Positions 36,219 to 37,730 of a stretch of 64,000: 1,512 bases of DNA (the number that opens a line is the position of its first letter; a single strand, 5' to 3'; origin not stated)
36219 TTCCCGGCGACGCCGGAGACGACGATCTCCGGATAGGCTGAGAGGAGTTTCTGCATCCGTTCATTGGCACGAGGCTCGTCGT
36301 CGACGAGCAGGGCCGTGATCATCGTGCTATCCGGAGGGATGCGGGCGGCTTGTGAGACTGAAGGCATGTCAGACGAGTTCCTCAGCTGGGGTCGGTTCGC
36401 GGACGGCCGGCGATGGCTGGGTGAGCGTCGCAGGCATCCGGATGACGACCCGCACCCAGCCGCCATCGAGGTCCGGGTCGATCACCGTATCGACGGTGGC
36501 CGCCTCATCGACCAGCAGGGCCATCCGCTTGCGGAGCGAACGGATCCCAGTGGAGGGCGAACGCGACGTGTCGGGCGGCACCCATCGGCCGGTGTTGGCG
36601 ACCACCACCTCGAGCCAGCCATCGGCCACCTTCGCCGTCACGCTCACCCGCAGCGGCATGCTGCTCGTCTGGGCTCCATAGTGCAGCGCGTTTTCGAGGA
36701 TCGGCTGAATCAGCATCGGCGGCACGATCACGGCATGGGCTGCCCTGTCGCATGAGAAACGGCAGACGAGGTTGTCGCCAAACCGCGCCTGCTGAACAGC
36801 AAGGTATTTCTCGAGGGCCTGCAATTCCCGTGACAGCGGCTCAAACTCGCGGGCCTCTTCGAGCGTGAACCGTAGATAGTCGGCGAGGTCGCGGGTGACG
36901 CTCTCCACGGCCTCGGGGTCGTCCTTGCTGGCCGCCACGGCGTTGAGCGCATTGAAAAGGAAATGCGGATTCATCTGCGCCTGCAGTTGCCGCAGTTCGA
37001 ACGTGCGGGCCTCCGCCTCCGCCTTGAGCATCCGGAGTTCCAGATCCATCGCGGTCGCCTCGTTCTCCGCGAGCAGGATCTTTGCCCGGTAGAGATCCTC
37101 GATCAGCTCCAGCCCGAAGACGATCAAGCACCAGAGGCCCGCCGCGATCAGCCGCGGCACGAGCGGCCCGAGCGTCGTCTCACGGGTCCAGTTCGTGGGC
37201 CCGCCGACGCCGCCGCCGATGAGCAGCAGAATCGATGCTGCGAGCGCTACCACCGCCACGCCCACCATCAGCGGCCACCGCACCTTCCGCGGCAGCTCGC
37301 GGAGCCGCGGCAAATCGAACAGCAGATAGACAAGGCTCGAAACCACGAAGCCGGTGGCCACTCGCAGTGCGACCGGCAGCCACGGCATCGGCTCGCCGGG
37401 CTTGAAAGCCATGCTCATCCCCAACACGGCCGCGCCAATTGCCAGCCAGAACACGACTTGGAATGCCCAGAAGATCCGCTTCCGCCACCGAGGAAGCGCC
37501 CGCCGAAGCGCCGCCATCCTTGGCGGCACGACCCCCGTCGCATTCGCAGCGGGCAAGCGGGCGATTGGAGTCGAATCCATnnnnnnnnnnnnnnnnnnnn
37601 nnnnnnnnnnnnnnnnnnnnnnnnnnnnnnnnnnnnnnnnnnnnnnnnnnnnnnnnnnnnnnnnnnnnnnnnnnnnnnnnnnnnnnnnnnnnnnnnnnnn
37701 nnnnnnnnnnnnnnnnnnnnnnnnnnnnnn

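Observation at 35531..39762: Candidate regulon: LytS-like kinase and LytTR regulator controlling PEP-CTERM surface proteins through the phased repeats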

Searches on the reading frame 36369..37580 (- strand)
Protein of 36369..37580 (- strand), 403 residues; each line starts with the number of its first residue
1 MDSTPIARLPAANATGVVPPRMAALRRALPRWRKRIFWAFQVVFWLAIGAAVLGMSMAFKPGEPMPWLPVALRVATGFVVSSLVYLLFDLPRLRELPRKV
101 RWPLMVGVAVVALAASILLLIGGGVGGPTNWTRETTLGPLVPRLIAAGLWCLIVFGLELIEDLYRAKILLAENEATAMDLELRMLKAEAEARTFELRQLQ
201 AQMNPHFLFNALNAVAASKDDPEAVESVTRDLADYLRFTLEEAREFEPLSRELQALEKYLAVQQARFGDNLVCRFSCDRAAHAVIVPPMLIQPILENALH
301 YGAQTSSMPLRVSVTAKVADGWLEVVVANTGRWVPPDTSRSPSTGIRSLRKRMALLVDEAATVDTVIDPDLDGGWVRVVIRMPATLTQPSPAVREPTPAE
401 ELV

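Call 6: search_protein_families(library=pfam, proteins=[window:36369-37580:-], max_evalue=0.01)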
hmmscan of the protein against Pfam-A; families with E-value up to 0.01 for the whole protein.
window:36369-37580:- (403 aa): 2 families
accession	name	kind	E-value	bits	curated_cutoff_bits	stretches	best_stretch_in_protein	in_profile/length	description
PF06580.19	His_kinase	-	5.1e-23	81.6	25.2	1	195-271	2-81/81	Histidine kinase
PF02518.31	HATPase_c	-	0.0063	17.4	26.4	0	290-339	9-54/111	Histidine kinase-, DNA gyrase B-, and HSP90-like ATPase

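Call 7: search_protein_families(library=ncbifam, proteins=[window:36369-37580:-], max_evalue=0.01)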
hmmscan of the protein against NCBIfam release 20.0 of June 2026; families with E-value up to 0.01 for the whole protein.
window:36369-37580:- (403 aa): 0 families

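Call 25: find_homologous_proteins(query=window:36369-37580:-, max_evalue=1e-10)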
Query window:36369-37580:- (403 aa): 785 proteins with E <= 1e-10 among 8000 candidates; the best 120 are listed.
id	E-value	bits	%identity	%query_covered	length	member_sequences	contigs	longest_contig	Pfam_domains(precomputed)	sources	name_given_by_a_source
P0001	8.2e-244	827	93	100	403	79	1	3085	PF06580.20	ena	-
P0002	4.8e-239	811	91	100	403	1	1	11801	PF06580.20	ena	-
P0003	8.4e-239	810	91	100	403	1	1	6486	PF06580.20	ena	-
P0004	1.9e-238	809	91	100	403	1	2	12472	PF06580.20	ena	-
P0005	2.1e-238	809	91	100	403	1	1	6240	PF06580.20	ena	-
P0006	4.1e-238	808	91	100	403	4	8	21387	PF06580.20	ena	-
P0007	4.6e-238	808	90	100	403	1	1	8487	PF06580.20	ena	-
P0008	5.7e-238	808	91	100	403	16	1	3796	PF06580.20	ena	-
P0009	7.8e-238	807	90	100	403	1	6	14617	PF06580.20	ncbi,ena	-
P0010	1.0e-237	807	91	100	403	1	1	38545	PF06580.20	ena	-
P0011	1.1e-237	807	90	100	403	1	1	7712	PF06580.20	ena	-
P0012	2.5e-237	805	90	100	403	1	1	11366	PF06580.20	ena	-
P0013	2.5e-237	805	90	100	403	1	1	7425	PF06580.20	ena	-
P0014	3.4e-237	805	96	95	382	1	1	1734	PF06580.20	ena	-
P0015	3.7e-237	805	90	100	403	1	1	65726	PF06580.20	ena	-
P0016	3.7e-237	805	90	100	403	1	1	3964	PF06580.20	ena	-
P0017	7.0e-237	804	90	100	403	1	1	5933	PF06580.20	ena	-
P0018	1.2e-236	803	90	100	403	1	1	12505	PF06580.20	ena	-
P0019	1.6e-236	803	91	100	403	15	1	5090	PF06580.20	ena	-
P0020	2.4e-236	802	90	100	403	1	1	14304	PF06580.20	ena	-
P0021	2.5e-236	802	90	100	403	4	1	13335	PF06580.20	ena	-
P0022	3.2e-236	802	90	100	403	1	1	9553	PF06580.20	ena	-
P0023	3.3e-236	802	91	100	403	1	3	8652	PF06580.20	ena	-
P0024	4.3e-236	801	90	100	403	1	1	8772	PF06580.20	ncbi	-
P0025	1.6e-235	799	89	100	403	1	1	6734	PF06580.20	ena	-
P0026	2.2e-235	799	90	100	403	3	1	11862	PF06580.20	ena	-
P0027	2.3e-235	799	91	100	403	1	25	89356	PF06580.20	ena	-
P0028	2.4e-235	799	90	100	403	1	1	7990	PF06580.20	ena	-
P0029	4.8e-235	798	90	100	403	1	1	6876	PF06580.20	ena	-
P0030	2.3e-234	796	89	100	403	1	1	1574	PF06580.20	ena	-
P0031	2.9e-234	795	90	100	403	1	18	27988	PF06580.20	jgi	jgi:hypothetical protein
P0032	3.7e-234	795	90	100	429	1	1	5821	PF06580.20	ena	-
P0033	5.1e-234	795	89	100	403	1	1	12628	PF06580.20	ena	-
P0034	5.2e-234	794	90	100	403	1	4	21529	PF06580.20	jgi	jgi:hypothetical protein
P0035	5.6e-234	794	89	100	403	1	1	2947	PF06580.20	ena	-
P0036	5.6e-234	794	89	100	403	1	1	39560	PF06580.20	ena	-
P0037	1.0e-233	793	89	100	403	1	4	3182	PF06580.20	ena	-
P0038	1.1e-233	793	89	100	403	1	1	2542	PF06580.20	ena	-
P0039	1.1e-233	793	90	100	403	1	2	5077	PF06580.20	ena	-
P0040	1.9e-233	793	90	100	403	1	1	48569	PF06580.20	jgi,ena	jgi:hypothetical protein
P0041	2.2e-233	792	89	100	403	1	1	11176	PF06580.20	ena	-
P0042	2.3e-233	792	89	100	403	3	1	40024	PF06580.20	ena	-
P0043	2.7e-233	792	89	100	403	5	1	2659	PF06580.20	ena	-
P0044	4.8e-233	791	89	100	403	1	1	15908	PF06580.20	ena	-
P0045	1.1e-232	790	90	100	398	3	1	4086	PF06580.20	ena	-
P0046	1.8e-232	789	88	100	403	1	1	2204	PF06580.20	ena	-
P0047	3.1e-232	789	90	100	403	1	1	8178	PF06580.20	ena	-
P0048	1.6e-231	786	89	100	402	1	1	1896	PF06580.20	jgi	jgi:hypothetical protein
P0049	1.6e-231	786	89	100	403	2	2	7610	PF06580.20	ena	-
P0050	4.1e-231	785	89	100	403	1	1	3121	PF06580.20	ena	-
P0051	2.8e-230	782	88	100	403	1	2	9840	PF06580.20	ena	-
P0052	3.1e-230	782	89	100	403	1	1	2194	PF06580.20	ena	-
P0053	1.2e-229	780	89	100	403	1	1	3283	PF06580.20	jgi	jgi:hypothetical protein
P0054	1.3e-229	780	92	97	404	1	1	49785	PF06580.20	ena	-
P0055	1.7e-223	760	86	100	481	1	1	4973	PF06580.20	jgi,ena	-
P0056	4.7e-215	732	93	90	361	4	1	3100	PF06580.20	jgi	-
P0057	3.5e-214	729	84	97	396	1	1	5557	PF06580.20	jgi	jgi:hypothetical protein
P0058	7.7e-212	721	94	87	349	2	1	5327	PF06580.20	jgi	jgi:hypothetical protein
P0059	3.6e-211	719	81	100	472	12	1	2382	PF06580.20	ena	-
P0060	5.1e-210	716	82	100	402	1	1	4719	PF06580.20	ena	-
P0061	2.8e-209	713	81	100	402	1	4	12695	PF06580.20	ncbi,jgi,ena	jgi:hypothetical protein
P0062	2.9e-209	713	93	87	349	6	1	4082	PF06580.20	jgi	jgi:hypothetical protein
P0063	9.6e-209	711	82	100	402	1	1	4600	PF06580.20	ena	-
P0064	2.7e-207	707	81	96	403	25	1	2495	PF06580.20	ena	-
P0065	2.7e-207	707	79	100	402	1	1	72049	PF06580.20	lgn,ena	-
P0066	3.9e-207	706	79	100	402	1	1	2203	PF06580.20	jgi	-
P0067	1.7e-206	704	93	86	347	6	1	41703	PF06580.20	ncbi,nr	ncbi:MAG: histidine kinase [Planctomycetia bacterium]|nr:histidine kinase [Planctomycetia bacterium]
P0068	1.0e-205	701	80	99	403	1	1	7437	PF06580.20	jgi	jgi:hypothetical protein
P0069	2.5e-205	700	80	100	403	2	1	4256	PF06580.20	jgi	-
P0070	2.8e-205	700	78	100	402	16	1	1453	PF06580.20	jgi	jgi:hypothetical protein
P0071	1.8e-204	697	79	99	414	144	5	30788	PF06580.20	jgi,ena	-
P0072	2.7e-204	697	92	87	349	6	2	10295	PF06580.20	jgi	jgi:hypothetical protein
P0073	1.7e-203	694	78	100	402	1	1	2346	PF06580.20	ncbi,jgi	jgi:sensor histidine kinase YesM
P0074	6.4e-203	692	79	95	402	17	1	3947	PF06580.20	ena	-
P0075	9.8e-203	692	80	95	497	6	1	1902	PF06580.20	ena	-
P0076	1.2e-202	691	78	100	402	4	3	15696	PF06580.20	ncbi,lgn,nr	ncbi:MAG: histidine kinase [Planctomycetes bacterium]|nr:histidine kinase [Planctomycetota bacterium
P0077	1.9e-202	691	76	100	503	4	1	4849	PF06580.20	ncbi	-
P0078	1.4e-201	688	76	100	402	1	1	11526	PF06580.20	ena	-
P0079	3.8e-201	686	79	95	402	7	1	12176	PF06580.20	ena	-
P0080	3.9e-201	686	76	100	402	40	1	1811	PF06580.20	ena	-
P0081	1.0e-200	685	76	100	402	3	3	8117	PF06580.20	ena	-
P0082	1.2e-200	685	76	100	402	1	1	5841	PF06580.20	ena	-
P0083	1.8e-200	684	79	97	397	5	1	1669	PF06580.20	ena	-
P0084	5.6e-200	682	77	100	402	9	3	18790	PF06580.20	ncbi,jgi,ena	jgi:hypothetical protein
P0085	5.8e-200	682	75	100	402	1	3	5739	PF06580.20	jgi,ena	-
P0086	1.2e-199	681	75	100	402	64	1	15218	PF06580.20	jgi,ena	-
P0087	1.5e-199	681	75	100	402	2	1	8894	PF06580.20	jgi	-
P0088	1.2e-198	678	76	100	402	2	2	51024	PF06580.20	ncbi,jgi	jgi:hypothetical protein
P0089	2.4e-198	677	77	100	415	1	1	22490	PF06580.20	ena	-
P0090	5.8e-198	676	78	98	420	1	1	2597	PF06580.20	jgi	-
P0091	8.2e-198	675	76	100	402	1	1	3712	PF06580.20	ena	-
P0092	1.9e-197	674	74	100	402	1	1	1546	PF06580.20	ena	-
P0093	2.2e-197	674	75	100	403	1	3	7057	PF06580.20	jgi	-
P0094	2.6e-196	670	76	100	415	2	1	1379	PF06580.20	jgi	jgi:hypothetical protein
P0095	4.6e-196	670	75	99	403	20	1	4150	PF06580.20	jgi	jgi:sensor histidine kinase YesM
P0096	5.1e-195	666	76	98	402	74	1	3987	PF06580.20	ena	-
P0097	1.1e-194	665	78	95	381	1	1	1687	PF06580.20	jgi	jgi:hypothetical protein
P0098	1.1e-194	665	80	91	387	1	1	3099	PF06580.20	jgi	-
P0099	1.9e-194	664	81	91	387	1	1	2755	PF06580.20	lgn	-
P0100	3.0e-194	664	80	91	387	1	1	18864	PF06580.20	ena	-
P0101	2.6e-193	660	80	91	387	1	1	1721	PF06580.20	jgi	-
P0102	2.1e-192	658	78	94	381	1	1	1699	PF06580.20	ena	-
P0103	2.9e-192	657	76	98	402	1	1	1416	PF06580.20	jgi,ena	-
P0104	3.3e-192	657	81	90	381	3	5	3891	PF06580.20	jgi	-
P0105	1.8e-191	654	78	94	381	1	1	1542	PF06580.20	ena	-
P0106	1.3e-188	645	82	87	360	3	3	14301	PF06580.20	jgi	jgi:hypothetical protein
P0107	3.0e-188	644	77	96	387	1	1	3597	PF06580.20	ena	-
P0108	5.5e-187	640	73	99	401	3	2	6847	PF06580.20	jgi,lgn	jgi:signal transduction histidine kinase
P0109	1.0e-186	639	74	98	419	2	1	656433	PF06580.20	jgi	jgi:two-component system, LytTR family, sensor kinase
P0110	2.8e-185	634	73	99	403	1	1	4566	PF06580.20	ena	-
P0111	2.9e-185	634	73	100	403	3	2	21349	PF06580.20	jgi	jgi:sensor histidine kinase YesM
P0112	8.9e-185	632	73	100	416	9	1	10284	PF06580.20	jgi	-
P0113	9.8e-185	632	72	100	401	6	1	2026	PF06580.20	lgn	-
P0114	1.9e-183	628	72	95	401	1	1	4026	PF06580.20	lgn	-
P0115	6.5e-183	626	71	100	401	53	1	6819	PF06580.20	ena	-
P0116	6.7e-183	626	73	97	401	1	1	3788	PF06580.20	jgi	-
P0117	7.0e-183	626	72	98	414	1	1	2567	PF06580.20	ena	-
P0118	2.2e-182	625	71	100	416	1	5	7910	PF06580.20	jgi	-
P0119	2.7e-182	624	78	90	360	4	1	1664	PF06580.20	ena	-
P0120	6.6e-182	623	73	98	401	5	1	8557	PF06580.20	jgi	jgi:sensor histidine kinase YesM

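Call 26: find_encoding_contigs(protein=P0109, flank=10000, max_places=3)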
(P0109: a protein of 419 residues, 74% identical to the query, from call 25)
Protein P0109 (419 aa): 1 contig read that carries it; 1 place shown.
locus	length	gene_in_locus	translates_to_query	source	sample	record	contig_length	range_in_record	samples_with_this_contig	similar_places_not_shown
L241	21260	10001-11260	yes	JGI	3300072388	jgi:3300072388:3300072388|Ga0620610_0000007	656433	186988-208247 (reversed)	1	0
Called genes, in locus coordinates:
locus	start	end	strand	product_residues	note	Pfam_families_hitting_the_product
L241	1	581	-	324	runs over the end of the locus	PF07963:N_methyl, PF07596:SBP_bac_10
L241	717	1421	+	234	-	PF03853:YjeF_N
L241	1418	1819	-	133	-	PF02577:BFN_dom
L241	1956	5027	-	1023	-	PF00133:tRNA-synt_1, PF09334:tRNA-synt_1g (weak), PF13603:tRNA-synt_1_2, PF08264:Anticodon_1, PF10458:Val_tRNA-synt_C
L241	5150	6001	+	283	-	PF01557:FAA_hydrolase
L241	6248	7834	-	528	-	PF00682:HMGL-like, PF22617:HCS_D2, PF08502:LeuA_dimer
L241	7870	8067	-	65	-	-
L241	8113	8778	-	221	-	PF01797:Y1_Tnp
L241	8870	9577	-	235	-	-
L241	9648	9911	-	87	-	-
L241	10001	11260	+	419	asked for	PF06580:His_kinase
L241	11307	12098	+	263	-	PF00072:Response_reg, PF04397:LytTR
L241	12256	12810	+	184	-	PF02834:LigT_PEase, PF13563:2_5_RNA_ligase2, PF02834:LigT_PEase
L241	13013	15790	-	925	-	PF13491:FtsK_4TM, PF17854:FtsK_alpha, PF01580:FtsK_SpoIIIE, PF09397:FtsK_gamma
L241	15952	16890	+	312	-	PF00892:EamA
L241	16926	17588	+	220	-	PF05685:Uma2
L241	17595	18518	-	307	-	PF00135:COesterase, PF01738:DLH (faint), PF20434:BD-FAE, PF07859:Abhydrolase_3, PF00326:Peptidase_S9 (weak)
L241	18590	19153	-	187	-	-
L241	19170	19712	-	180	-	PF07596:SBP_bac_10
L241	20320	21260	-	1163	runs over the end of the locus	PF12951:PATR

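Call 27: find_encoding_contigs(protein=P0065, flank=10000, max_places=3)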
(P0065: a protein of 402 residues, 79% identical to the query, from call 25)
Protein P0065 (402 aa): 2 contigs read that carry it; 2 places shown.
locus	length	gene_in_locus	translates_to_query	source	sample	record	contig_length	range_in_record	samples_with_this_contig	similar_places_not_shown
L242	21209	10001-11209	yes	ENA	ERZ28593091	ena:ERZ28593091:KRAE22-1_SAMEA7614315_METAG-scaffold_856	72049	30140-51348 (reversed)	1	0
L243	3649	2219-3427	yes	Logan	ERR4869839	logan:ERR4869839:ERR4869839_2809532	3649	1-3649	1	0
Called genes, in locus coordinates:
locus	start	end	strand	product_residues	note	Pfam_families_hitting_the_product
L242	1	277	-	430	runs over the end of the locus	PF05139:Erythro_esteras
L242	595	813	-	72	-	-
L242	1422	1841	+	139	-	PF08843:AbiEii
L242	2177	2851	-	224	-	-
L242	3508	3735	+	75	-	PF01402:RHH_1 (weak)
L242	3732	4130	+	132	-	PF13470:PIN_3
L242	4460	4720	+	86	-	-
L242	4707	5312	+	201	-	-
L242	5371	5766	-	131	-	-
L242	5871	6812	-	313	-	PF07963:N_methyl (weak), PF07596:SBP_bac_10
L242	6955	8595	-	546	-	PF00342:PGI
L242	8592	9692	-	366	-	PF00923:TAL_FSA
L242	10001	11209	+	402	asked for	PF06580:His_kinase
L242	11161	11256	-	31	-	-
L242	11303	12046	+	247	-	PF00072:Response_reg, PF04397:LytTR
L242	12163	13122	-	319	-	PF01040:UbiA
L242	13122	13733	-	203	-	PF02441:Flavoprotein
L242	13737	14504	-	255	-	PF01209:Ubie_methyltran, PF13489:Methyltransf_23, PF08241:Methyltransf_11, PF08242:Methyltransf_12, PF13649:Methyltransf_25, PF13847:Methyltransf_31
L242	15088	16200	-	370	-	PF06439:3keto-disac_hyd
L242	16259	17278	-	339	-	PF12146:Hydrolase_4, PF00561:Abhydrolase_1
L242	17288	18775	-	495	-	PF00324:AA_permease, PF13520:AA_permease_2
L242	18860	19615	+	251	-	PF04029:2-ph_phosp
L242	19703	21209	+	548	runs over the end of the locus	PF00587:tRNA-synt_2b, PF03129:HGTP_anticodon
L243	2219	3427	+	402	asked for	PF06580:His_kinase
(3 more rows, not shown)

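Call 34: find_encoding_contigs(protein=P0088, flank=10000, max_places=3)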
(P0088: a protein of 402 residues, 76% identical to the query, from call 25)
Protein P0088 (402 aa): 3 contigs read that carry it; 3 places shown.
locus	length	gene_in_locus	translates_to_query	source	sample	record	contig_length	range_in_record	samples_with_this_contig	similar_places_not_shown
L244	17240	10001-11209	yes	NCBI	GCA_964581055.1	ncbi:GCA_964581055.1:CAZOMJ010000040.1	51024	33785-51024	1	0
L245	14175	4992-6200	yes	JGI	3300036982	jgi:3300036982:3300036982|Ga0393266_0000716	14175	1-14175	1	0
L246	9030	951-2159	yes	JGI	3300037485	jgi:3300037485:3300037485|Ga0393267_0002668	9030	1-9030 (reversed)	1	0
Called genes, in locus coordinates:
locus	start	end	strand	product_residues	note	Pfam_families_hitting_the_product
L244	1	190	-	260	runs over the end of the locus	PF00106:adh_short, PF01370:Epimerase, PF03435:Sacchrp_dh_NADP (weak), PF08659:KR, PF13561:adh_short_C2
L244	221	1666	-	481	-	PF03446:NAD_binding_2, PF00393:6PGD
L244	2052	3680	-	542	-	PF00589:Phage_integrase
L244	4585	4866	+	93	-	-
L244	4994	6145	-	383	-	-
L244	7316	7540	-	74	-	PF09720:Unstab_antitox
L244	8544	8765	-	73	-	PF01527:HTH_Tnp_1, PF13384:HTH_23, PF13518:HTH_28, PF13551:HTH_29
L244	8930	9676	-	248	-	-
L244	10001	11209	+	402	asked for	PF06580:His_kinase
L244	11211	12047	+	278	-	PF00072:Response_reg, PF04397:LytTR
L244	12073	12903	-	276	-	PF00685:Sulfotransfer_1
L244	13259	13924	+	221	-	PF04542:Sigma70_r2, PF04545:Sigma70_r4, PF08281:Sigma70_r4_2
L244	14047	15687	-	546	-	PF00342:PGI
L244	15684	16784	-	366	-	PF00923:TAL_FSA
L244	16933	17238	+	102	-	?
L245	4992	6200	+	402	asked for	PF06580:His_kinase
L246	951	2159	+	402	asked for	PF06580:His_kinase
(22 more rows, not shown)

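Call 35: find_encoding_contigs(protein=P0111, flank=10000, max_places=3)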
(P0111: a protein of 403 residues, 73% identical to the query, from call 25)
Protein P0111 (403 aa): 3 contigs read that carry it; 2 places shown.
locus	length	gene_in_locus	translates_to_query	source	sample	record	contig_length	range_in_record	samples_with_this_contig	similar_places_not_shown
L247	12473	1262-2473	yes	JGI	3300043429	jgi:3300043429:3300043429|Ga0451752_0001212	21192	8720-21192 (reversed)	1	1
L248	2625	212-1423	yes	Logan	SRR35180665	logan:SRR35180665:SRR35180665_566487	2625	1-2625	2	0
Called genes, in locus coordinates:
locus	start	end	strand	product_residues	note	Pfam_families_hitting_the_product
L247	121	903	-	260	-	-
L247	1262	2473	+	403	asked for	PF06580:His_kinase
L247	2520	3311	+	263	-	PF00072:Response_reg, PF04397:LytTR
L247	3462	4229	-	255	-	PF01925:TauE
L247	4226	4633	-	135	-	PF09996:DUF2237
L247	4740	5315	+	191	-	PF06175:MiaE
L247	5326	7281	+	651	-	PF00122:E1-E2_ATPase, PF00702:Hydrolase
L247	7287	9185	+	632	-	PF00884:Sulfatase, PF01663:Phosphodiest (faint), PF00884:Sulfatase, PF16347:SGSH_C (weak), PF02985:HEAT (faint), PF13646:HEAT_2 (weak)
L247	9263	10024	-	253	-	PF04970:LRAT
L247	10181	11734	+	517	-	PF01384:PHO4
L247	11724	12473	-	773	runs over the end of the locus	PF00141:peroxidase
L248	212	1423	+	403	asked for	PF06580:His_kinase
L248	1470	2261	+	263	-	PF00072:Response_reg, PF04397:LytTR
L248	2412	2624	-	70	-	?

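Call 42: search_protein_representatives(protein=window:36369-37580:-)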
Query: 403 residues. Proteins with E-value up to 0.001 (for the whole library): 92340; up to 1e-10: 39124; up to 1e-30: 233. The best 150 are listed.
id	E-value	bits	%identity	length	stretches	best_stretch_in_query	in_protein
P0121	8.1e-138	476.1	59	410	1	26-385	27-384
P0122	1.1e-96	340.7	55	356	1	31-385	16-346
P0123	1.7e-95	336.8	47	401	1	13-393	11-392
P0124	3.0e-81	289.9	48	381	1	11-393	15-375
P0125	3.7e-77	276.4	49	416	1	35-389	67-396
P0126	7.8e-72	258.9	46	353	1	32-392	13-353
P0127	7.1e-71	255.7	44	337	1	37-388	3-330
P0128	7.1e-70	252.4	42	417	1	32-385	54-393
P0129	3.1e-67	243.8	42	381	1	33-384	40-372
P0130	1.1e-66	241.9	48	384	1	31-385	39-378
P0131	7.3e-66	239.2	43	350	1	43-385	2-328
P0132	8.7e-66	239.0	43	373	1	36-391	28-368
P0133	6.0e-65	236.2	40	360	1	28-384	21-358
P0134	9.1e-64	232.3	43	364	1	31-392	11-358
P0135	4.2e-63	230.2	42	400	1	33-385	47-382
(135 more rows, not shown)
